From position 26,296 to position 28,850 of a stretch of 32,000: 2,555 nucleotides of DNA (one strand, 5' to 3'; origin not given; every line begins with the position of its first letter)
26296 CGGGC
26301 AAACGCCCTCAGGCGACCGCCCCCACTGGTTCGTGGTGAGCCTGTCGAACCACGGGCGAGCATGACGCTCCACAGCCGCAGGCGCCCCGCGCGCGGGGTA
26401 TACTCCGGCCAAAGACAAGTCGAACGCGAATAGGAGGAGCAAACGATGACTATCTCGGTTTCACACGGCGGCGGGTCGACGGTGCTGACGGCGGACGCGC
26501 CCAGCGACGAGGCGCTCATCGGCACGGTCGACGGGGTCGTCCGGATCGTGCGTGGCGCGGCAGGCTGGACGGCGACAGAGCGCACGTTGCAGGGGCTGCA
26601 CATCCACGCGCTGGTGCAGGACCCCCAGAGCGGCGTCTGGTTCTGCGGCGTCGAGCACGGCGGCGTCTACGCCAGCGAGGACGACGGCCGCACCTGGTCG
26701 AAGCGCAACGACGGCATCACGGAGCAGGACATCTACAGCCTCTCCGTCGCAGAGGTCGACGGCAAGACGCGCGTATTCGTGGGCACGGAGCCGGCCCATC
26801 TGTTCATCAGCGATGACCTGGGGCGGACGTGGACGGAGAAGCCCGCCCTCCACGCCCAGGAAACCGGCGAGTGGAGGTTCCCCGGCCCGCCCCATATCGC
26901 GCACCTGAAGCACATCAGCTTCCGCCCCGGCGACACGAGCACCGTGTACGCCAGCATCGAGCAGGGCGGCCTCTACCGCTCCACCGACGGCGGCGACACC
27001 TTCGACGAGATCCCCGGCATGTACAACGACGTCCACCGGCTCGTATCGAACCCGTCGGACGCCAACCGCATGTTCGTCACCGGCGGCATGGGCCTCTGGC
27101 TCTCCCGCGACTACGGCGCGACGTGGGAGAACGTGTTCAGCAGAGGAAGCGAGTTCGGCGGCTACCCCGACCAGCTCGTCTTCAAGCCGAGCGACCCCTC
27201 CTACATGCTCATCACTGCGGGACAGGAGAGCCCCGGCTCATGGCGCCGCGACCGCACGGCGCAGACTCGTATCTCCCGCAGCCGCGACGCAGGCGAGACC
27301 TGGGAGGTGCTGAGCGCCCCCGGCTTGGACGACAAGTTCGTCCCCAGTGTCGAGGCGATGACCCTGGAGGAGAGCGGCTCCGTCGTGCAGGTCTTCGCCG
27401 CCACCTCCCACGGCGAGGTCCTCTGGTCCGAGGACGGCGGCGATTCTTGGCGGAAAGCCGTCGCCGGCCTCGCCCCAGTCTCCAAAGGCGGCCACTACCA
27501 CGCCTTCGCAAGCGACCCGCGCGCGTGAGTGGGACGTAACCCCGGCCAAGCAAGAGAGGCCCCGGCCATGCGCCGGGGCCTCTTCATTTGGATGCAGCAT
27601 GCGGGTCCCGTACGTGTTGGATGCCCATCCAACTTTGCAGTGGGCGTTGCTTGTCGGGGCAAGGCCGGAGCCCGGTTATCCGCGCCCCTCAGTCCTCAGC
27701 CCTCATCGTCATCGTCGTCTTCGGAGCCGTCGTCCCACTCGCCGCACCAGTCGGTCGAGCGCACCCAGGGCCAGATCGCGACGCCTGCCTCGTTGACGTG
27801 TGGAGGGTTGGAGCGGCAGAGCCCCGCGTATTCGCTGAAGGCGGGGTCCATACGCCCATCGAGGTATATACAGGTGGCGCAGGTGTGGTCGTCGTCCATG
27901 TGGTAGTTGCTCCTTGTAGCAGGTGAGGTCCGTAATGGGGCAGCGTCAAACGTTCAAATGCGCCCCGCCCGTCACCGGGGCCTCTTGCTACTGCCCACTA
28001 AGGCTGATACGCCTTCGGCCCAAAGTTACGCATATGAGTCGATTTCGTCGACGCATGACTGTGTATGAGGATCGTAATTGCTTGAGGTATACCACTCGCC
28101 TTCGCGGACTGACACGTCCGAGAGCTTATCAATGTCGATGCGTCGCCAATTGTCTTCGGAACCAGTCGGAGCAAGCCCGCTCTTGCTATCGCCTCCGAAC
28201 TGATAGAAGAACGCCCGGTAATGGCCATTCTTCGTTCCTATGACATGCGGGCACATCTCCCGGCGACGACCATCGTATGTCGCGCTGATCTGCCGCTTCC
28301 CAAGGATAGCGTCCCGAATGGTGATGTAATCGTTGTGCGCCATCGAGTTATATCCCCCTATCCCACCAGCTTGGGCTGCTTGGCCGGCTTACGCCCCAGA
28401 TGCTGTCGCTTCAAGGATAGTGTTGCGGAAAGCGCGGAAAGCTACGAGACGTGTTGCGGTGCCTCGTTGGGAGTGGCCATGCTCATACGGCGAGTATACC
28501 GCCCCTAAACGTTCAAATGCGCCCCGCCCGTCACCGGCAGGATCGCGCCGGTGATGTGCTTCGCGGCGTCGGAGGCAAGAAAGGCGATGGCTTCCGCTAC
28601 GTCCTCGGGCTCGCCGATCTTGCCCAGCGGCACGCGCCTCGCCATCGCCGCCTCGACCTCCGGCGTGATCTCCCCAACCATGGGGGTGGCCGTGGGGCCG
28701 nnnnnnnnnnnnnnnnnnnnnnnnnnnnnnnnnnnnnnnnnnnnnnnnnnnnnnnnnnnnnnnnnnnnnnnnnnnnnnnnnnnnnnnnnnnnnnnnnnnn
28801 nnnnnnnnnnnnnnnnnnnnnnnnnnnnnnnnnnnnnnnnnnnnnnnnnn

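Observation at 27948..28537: Perfect 31-bp direct repeats duplicating a gene 3' end and flanking a low-GC single-gene insert: att-like integration scar without a recombinase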

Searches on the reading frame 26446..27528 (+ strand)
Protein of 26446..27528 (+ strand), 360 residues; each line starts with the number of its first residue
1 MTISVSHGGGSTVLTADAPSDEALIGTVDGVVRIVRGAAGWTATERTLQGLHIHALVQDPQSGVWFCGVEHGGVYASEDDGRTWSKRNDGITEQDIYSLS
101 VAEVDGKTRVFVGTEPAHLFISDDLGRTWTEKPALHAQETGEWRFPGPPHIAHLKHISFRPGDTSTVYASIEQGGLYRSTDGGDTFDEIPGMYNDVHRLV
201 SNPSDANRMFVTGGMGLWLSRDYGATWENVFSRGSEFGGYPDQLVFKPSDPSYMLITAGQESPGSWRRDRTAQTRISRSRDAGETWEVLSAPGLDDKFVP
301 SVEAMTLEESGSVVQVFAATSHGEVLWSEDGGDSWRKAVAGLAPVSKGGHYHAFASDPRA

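Call 6: search_protein_families(library=pfam, proteins=[window:26446-27528:+], max_evalue=0.1)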
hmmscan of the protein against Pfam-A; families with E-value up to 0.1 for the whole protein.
window:26446-27528:+ (360 aa): 7 families
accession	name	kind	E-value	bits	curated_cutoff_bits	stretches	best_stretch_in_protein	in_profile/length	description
PF15902.12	Sortilin-Vps10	-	9.1e-22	77.9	33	3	176-290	3-113/446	Sortilin, neurotensin receptor 3,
PF02012.26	BNR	-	5.9e-09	35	27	0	120-130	1-11/12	BNR/Asp-box repeat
PF13088.12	BNR_2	-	8.7e-08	32.3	31.4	2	72-150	82-158/277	BNR repeat-like domain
PF14870.12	PSII_BNR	-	1.3e-07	31.7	27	1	59-339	27-270/303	Photosynthesis system II assembly factor YCF48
PF13810.12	DUF4185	-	7.6e-05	22.5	39.5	0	260-292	117-145/309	Domain of unknown function (DUF4185)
PF19755.4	DUF6242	-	0.02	15.2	29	0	75-183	121-214/217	Domain of unknown function (DUF6242)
PF07494.17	Reg_prop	-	0.093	13.4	20.4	0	48-68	2-22/24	Two component regulator propeller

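Call 84: search_protein_families(library=pfam, proteins=[L184:3814-4143:-], max_evalue=0.05)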
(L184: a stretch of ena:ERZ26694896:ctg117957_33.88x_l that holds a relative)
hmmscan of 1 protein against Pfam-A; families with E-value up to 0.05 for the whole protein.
L184:3814-4143:- (109 aa): 0 families

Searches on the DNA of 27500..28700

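Call 78: search_rna_families(source=window, start=27500, end=28700, threshold=evalue, max_evalue=1)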
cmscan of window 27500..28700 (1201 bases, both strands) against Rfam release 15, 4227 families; matches with E-value up to 1: 5.
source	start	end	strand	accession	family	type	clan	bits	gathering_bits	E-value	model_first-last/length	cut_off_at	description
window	27552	27584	+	RF02621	BSnc120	Gene; sRNA;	-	22.8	114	0.023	39-70/88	no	Brucella sRNA 120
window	27547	27641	-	RF02353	BjrC68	Gene; sRNA;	-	19.8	39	0.024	1-82/82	no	Bradyrhizobiaceae sRNA BjrC68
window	27532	27727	-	RF02225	sX6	Gene; sRNA;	-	18.2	40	0.03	1-342/342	no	Proteobacterial sRNA sX6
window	27523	27590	+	RF02353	BjrC68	Gene; sRNA;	-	15.8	39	0.42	1-82/82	no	Bradyrhizobiaceae sRNA BjrC68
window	27553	27585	+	RF02225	sX6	Gene; sRNA;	-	13.1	40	0.85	292-323/342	no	Proteobacterial sRNA sX6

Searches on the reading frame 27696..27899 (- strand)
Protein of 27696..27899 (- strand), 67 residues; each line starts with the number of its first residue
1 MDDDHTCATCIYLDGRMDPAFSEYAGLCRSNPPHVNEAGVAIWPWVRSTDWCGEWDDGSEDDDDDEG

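Call 6: search_protein_families(library=pfam, proteins=[window:27696-27899:-], max_evalue=0.1)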
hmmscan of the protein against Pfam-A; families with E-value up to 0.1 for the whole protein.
window:27696-27899:- (67 aa): 0 families

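Call 35: find_encoding_contigs(protein=window:27696-27899:-, flank=4000, max_places=10)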
Protein window:27696-27899:- (67 aa): 2 contigs read that carry it; 2 places shown.
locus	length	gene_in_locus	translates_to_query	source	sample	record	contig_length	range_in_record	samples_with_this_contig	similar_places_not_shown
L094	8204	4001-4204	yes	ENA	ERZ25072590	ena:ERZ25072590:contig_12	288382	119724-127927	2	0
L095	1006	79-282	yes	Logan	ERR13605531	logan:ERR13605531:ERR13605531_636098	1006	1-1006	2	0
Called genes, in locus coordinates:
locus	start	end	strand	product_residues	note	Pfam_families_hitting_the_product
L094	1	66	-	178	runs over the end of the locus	-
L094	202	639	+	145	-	PF08780:NTase_sub_bind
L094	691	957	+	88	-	PF01909:NTP_transf_2, PF18765:Polbeta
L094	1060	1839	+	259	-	-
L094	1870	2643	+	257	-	-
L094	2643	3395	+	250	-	PF00106:adh_short, PF08659:KR, PF01370:Epimerase (faint), PF13561:adh_short_C2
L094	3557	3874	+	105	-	-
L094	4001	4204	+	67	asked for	-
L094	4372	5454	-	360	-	PF02012:BNR (faint), PF25852:DUF6242_C (faint), PF14870:PSII_BNR (faint), PF13088:BNR_2 (faint), PF15902:Sortilin-Vps10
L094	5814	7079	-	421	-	PF01408:GFO_IDH_MocA, PF02894:GFO_IDH_MocA_C (faint), PF22725:GFO_IDH_MocA_C3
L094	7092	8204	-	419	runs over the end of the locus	PF01408:GFO_IDH_MocA, PF02894:GFO_IDH_MocA_C (faint), PF22725:GFO_IDH_MocA_C3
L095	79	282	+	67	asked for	-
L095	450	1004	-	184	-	?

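Call 47: search_protein_families(library=ncbifam, proteins=[window:27696-27899:-], max_evalue=0.1)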
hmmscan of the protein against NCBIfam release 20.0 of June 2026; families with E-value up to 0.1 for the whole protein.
window:27696-27899:- (67 aa): 0 families
